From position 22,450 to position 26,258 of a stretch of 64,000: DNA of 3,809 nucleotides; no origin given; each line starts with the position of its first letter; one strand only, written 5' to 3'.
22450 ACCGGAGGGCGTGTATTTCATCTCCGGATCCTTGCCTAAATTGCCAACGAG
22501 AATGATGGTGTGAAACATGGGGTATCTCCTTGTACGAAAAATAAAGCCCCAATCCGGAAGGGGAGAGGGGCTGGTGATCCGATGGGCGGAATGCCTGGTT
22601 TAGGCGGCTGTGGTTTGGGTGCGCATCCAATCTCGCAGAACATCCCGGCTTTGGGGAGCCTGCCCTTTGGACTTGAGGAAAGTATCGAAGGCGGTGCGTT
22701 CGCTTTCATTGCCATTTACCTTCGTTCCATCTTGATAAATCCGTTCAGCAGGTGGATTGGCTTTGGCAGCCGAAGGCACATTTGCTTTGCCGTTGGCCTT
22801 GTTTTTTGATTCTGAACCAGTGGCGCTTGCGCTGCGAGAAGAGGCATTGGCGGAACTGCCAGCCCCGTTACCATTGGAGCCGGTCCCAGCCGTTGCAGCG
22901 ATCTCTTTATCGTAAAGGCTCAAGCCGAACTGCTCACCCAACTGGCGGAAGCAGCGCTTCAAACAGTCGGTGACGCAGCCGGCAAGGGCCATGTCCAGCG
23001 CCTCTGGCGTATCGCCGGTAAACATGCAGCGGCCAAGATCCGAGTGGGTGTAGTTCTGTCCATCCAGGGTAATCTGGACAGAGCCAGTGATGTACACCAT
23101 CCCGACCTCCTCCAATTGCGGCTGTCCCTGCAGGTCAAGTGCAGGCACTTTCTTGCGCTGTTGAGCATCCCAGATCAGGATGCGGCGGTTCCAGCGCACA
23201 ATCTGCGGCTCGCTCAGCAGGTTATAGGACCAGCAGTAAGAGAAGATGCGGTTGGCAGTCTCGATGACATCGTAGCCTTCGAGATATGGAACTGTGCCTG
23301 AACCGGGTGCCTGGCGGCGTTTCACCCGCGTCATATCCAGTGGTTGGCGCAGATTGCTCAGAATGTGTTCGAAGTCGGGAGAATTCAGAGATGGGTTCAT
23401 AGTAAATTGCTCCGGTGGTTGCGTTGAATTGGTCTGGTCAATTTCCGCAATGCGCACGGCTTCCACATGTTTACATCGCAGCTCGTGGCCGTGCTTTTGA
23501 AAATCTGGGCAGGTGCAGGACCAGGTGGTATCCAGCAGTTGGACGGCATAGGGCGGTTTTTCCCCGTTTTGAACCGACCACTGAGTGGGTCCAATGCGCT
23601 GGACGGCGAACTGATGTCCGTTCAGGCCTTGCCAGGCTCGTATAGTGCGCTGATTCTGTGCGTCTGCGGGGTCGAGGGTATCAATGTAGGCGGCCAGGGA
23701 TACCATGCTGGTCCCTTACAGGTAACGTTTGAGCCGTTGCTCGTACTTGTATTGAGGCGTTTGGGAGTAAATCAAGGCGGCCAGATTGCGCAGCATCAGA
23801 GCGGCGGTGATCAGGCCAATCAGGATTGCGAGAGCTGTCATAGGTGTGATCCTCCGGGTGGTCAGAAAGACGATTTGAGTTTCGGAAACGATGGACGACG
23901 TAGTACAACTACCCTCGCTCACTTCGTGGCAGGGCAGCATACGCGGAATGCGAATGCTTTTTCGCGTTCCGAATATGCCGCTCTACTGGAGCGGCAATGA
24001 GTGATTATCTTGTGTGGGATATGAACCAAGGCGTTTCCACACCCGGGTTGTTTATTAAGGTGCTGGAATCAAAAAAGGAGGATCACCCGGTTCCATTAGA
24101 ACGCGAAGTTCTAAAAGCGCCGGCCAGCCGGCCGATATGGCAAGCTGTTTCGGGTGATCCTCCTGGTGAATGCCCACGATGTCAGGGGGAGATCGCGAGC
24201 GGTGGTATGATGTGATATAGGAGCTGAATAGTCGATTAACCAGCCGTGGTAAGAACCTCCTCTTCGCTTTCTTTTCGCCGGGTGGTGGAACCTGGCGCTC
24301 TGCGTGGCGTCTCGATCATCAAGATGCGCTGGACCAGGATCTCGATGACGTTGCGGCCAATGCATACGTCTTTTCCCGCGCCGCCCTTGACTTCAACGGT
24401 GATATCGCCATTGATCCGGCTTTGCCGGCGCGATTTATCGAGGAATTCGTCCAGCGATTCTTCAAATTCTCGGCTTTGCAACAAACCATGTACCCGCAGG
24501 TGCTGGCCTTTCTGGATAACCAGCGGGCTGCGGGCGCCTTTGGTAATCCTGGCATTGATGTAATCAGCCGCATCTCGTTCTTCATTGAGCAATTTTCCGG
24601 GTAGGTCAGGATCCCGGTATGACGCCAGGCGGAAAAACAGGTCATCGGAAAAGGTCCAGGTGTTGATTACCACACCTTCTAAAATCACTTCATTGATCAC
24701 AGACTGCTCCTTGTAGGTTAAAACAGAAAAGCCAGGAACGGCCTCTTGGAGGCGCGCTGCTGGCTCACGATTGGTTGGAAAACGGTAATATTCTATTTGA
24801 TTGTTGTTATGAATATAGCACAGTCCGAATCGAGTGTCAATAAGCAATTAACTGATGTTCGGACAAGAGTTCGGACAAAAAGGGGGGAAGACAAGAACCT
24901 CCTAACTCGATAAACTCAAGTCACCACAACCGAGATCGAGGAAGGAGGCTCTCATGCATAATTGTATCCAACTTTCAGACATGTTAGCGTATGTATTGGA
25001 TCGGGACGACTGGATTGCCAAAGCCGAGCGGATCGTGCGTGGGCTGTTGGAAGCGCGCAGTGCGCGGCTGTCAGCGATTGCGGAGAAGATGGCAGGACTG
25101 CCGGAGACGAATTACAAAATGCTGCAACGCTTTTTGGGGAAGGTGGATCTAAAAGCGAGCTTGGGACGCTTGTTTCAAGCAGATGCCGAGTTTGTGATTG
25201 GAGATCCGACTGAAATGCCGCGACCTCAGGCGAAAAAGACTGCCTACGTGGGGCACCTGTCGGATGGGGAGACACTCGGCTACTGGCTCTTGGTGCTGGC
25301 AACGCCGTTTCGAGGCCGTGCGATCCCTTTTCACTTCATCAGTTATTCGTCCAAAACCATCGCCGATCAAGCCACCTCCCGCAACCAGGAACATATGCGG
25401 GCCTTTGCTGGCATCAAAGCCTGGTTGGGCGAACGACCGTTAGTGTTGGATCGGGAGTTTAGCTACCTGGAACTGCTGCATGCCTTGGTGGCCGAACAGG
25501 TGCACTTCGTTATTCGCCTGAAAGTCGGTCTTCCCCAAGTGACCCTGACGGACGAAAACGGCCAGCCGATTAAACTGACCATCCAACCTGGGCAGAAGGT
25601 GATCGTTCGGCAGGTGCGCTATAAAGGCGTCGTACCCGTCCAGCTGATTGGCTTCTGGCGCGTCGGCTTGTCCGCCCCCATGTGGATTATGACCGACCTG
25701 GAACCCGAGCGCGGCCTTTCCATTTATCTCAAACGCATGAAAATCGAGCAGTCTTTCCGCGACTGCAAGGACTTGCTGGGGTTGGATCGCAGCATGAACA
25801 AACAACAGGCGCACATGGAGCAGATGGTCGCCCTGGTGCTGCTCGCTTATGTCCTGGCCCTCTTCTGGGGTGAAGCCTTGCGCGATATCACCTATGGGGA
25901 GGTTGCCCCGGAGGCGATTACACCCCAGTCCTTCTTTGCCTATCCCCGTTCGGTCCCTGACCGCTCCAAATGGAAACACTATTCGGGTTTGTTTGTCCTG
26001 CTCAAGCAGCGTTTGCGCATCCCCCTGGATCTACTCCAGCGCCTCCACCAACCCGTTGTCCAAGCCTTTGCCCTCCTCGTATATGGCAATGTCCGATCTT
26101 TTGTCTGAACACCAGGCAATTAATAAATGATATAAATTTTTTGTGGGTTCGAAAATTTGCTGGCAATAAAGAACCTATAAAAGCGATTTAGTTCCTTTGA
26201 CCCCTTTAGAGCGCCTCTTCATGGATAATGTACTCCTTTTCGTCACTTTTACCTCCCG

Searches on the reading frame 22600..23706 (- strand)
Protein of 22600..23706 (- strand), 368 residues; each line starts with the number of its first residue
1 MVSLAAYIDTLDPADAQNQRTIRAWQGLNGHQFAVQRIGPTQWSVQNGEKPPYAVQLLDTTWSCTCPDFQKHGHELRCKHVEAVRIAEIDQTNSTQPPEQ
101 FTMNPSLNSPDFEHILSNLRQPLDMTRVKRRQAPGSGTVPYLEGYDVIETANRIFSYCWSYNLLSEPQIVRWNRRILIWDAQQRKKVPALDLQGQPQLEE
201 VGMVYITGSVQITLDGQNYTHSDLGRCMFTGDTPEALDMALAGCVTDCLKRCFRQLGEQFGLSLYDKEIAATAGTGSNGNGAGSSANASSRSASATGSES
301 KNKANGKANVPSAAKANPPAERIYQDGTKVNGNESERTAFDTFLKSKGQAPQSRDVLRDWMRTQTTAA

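Call 49: search_protein_families(library=pfam, proteins=[window:22600-23706:-], max_evalue=0.001)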
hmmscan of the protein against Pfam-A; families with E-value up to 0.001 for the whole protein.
window:22600-23706:- (368 aa): 2 families
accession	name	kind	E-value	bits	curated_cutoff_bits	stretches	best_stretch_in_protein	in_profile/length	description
PF04098.21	Rad52_Rad22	-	1.3e-15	58.1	20.3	1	113-272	3-142/153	Rad52/22 family double-strand break repair protein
PF04434.22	SWIM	-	2.8e-06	27.2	19.6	1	53-84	1-33/38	SWIM zinc finger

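Call 106: find_related_loci(query=window:22600-23706:-, collection=metagenome_contigs, flank=10000)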
Query window:22600-23706:- (368 aa) in metagenome_contigs; peptide patterns used: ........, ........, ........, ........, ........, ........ (x = any residue, [..] = any of these).
88 stretches matched a pattern; 1 encode a relative of the query (tblastn E <= 1e-3); 1 distinct loci.
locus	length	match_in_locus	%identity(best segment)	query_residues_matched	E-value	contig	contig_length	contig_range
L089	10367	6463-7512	68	1-363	2e-172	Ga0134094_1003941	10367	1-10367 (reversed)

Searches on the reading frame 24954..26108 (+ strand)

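Call 100: search_protein_families(library=pfam, proteins=[window:24954-26108:+], max_evalue=0.0001)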
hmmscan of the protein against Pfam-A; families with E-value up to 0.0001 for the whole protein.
window:24954-26108:+ (384 aa): 1 family
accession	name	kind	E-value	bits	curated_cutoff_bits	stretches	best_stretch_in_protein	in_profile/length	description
PF01609.27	DDE_Tnp_1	-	3.6e-10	40.4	23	1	154-301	72-200/200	Transposase DDE domain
